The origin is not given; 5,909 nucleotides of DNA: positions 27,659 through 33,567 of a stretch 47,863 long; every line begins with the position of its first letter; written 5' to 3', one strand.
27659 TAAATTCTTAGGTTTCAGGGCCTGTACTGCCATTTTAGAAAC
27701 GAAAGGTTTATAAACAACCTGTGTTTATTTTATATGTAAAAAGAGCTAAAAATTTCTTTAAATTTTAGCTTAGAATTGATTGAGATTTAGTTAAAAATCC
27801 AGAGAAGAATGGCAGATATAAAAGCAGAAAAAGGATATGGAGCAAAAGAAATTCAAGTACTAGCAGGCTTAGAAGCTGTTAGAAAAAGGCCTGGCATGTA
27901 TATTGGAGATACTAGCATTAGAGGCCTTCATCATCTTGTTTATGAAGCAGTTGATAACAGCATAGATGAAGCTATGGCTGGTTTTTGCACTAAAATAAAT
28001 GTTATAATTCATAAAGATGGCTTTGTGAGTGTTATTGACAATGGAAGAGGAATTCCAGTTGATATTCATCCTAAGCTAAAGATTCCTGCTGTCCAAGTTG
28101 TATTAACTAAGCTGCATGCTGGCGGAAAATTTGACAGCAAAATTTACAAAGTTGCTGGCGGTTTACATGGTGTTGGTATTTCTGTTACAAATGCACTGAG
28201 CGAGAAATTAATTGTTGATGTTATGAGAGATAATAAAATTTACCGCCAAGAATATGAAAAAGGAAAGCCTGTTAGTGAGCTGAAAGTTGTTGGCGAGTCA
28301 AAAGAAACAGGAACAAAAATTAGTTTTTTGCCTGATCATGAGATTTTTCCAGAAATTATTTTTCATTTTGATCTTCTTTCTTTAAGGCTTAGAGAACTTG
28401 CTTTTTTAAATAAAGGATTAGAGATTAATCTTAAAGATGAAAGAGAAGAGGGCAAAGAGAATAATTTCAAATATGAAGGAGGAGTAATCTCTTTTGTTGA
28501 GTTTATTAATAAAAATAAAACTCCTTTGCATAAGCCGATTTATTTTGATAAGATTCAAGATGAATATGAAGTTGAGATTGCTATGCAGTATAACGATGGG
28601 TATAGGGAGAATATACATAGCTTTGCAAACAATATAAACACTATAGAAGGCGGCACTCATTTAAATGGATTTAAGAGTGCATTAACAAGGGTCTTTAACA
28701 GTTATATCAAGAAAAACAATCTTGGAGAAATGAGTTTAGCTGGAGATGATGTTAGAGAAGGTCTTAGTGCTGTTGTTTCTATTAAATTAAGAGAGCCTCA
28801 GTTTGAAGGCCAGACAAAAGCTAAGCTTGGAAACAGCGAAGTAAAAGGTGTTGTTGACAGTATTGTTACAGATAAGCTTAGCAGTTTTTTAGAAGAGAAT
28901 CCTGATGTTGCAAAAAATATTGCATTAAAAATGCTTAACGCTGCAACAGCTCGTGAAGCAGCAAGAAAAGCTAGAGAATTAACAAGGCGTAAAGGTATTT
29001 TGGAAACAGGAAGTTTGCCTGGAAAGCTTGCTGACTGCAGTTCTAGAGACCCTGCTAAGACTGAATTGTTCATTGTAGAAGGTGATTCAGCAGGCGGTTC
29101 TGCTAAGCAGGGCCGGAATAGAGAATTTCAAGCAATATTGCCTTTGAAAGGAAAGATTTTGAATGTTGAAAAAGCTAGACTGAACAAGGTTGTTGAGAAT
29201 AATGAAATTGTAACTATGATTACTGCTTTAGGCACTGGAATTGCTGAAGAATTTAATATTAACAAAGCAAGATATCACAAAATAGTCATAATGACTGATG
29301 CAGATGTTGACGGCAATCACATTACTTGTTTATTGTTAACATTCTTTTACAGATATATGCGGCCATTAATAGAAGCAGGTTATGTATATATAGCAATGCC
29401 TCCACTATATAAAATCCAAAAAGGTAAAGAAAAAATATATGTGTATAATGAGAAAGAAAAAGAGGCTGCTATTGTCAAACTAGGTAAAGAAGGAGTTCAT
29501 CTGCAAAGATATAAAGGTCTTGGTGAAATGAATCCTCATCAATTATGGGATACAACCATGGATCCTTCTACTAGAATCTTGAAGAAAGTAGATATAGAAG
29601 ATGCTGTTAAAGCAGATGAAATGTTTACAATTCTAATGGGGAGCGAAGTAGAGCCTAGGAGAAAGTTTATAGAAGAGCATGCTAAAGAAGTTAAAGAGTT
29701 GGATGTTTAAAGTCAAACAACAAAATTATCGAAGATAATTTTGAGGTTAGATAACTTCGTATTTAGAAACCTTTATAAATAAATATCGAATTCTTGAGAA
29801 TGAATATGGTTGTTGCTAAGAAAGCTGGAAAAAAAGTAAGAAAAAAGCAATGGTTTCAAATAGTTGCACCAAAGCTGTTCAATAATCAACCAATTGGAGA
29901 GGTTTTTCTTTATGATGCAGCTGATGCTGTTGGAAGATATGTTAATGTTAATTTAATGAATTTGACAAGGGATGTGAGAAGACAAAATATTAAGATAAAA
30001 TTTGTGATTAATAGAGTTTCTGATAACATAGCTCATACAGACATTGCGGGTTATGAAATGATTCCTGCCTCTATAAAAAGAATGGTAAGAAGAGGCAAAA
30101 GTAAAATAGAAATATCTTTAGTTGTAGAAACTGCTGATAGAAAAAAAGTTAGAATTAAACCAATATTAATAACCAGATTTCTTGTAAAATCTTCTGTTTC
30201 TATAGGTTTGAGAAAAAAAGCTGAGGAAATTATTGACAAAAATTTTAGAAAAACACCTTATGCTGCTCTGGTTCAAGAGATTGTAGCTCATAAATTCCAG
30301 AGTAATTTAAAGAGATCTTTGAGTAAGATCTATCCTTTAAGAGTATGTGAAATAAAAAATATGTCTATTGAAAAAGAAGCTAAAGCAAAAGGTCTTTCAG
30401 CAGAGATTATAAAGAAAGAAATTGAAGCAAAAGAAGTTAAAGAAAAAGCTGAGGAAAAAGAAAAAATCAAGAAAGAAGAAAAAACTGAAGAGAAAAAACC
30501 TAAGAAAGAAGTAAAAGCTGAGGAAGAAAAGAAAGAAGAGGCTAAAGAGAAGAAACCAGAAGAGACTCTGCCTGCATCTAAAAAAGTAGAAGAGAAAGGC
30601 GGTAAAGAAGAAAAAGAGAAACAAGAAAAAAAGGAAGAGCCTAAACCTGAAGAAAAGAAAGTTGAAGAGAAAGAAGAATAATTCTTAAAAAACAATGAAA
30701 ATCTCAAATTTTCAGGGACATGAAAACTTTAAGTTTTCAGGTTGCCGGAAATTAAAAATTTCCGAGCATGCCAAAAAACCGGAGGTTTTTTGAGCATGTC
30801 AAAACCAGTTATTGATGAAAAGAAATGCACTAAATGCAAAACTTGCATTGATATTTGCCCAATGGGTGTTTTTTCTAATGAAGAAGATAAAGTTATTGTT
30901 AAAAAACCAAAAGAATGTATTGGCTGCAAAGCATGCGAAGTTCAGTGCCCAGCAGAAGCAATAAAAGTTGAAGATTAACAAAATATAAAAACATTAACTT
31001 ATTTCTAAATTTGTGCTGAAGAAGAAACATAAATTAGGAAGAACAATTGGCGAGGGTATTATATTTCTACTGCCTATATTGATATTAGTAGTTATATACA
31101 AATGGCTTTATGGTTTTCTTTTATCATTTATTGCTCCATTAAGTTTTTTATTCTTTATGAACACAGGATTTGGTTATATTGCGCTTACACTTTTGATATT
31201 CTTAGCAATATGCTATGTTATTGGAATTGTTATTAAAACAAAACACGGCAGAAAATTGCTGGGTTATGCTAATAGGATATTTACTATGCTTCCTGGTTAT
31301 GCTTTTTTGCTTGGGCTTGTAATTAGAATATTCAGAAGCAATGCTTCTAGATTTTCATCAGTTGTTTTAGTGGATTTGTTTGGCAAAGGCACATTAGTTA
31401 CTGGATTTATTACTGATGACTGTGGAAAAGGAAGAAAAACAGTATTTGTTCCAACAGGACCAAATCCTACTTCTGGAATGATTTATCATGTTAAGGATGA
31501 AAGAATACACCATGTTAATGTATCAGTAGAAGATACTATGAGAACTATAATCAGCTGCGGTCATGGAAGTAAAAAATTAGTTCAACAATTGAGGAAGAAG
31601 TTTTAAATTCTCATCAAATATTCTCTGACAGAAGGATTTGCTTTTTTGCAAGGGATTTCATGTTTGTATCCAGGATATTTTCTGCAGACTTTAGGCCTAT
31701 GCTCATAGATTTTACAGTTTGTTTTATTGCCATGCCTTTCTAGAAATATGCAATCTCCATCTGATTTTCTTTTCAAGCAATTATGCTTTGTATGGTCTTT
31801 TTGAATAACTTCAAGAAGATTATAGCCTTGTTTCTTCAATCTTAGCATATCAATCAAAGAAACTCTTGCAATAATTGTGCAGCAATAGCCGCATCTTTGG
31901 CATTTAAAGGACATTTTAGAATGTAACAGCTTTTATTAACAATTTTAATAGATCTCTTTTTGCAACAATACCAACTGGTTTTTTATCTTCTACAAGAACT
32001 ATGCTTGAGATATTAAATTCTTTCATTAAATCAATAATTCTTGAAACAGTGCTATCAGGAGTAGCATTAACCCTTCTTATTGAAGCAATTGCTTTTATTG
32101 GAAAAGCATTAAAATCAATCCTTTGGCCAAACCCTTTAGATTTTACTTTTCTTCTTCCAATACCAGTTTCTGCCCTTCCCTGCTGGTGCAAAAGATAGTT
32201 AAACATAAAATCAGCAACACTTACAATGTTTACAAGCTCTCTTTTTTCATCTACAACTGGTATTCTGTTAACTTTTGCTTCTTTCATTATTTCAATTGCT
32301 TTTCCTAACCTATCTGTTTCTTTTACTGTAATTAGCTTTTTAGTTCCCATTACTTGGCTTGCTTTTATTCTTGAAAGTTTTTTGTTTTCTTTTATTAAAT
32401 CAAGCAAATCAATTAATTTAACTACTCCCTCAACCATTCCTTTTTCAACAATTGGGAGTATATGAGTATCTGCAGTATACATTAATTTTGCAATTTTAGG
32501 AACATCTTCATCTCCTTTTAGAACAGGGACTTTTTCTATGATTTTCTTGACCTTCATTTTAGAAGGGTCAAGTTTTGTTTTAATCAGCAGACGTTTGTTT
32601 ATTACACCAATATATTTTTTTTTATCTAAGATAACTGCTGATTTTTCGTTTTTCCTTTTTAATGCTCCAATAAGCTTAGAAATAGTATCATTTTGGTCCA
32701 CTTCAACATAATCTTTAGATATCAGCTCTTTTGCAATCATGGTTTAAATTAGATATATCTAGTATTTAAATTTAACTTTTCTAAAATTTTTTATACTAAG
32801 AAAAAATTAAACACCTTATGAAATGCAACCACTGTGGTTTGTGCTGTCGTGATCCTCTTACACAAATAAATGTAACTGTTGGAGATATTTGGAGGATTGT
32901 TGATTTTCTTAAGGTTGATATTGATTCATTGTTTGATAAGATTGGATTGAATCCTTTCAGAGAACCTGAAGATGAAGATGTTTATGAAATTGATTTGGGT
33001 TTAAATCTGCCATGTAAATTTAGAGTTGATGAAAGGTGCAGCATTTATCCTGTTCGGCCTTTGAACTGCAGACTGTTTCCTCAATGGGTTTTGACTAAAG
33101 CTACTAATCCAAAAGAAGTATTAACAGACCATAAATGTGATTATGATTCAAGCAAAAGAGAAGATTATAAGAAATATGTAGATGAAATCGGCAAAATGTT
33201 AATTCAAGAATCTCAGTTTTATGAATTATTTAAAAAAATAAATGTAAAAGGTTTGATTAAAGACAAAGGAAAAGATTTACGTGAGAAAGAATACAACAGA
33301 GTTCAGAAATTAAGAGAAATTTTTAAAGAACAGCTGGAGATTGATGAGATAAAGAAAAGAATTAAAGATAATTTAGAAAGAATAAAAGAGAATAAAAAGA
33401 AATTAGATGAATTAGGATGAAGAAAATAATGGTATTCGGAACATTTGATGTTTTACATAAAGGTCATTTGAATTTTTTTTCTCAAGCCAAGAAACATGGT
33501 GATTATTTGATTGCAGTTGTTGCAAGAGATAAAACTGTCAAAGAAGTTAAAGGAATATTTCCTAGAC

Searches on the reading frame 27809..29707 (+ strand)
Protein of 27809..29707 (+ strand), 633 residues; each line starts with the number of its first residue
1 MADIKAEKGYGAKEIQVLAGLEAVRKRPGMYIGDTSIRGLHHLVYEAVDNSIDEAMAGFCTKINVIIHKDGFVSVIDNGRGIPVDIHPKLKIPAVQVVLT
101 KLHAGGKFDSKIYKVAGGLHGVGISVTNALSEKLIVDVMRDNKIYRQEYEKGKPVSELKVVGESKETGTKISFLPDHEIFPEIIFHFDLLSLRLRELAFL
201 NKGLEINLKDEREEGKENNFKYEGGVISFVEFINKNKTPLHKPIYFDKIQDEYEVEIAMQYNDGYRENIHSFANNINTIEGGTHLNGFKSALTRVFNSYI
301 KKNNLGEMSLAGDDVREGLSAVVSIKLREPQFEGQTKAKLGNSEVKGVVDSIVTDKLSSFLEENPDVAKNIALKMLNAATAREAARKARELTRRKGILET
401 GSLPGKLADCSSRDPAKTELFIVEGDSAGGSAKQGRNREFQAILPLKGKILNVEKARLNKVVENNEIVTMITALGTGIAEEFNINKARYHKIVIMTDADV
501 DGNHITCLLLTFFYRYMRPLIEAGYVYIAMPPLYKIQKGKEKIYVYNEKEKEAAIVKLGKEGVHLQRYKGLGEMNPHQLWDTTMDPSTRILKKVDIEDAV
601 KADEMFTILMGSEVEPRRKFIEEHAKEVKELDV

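Call 14: search_protein_families(library=pfam, proteins=[window:27809-29707:+], max_evalue=0.001)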
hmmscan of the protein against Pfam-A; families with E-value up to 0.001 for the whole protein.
window:27809-29707:+ (633 aa): 4 families
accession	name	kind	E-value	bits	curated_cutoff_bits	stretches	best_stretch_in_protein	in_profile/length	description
PF00204.31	DNA_gyraseB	-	2.2e-62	210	27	1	225-390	1-172/173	DNA gyrase B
PF00986.26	DNA_gyraseB_C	-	1.7e-30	105.4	29.8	1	561-622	2-63/63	DNA gyrase B subunit, carboxyl terminus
PF01751.28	Toprim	-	1.6e-19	70.3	23.1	1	419-529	1-94/96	Toprim domain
PF02518.31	HATPase_c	-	7.6e-15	55.7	26.4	1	38-173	4-105/111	Histidine kinase-, DNA gyrase B-, and HSP90-like ATPase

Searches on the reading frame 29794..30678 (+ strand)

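Call 14: search_protein_families(library=pfam, proteins=[window:29794-30678:+], max_evalue=0.001)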
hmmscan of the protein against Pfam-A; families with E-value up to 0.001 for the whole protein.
window:29794-30678:+ (295 aa): 1 family
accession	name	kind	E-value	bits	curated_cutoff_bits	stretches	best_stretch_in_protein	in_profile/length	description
PF01015.23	Ribosomal_S3Ae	-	8.4e-44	149.8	29.3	1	9-194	4-189/191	Ribosomal S3Ae family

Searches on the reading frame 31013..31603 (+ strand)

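Call 16: search_protein_families(library=pfam, proteins=[window:31013-31603:+], max_evalue=0.001)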
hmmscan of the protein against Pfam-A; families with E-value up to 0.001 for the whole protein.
window:31013-31603:+ (197 aa): 1 family
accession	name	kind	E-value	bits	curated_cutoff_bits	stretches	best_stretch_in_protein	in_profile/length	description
PF04367.18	DUF502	-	2.2e-12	47.2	23.8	1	61-154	1-107/107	Protein of unknown function (DUF502)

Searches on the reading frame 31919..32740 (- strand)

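Call 16: search_protein_families(library=pfam, proteins=[window:31919-32740:-], max_evalue=0.001)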
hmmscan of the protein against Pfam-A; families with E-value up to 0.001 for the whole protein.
window:31919-32740:- (274 aa): 1 family
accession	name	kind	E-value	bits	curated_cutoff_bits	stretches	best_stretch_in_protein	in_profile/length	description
PF00571.33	CBS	-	4.8e-33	113.7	24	4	133-179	6-52/57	CBS domain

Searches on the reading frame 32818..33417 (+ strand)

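Call 16: search_protein_families(library=pfam, proteins=[window:32818-33417:+], max_evalue=0.001)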
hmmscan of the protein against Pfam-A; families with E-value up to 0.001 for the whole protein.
window:32818-33417:+ (200 aa): 1 family
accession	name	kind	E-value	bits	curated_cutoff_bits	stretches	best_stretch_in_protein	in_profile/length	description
PF03692.20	CxxCxxCC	-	2.3e-09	38.2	23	1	2-96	1-73/85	Putative zinc- or iron-chelating domain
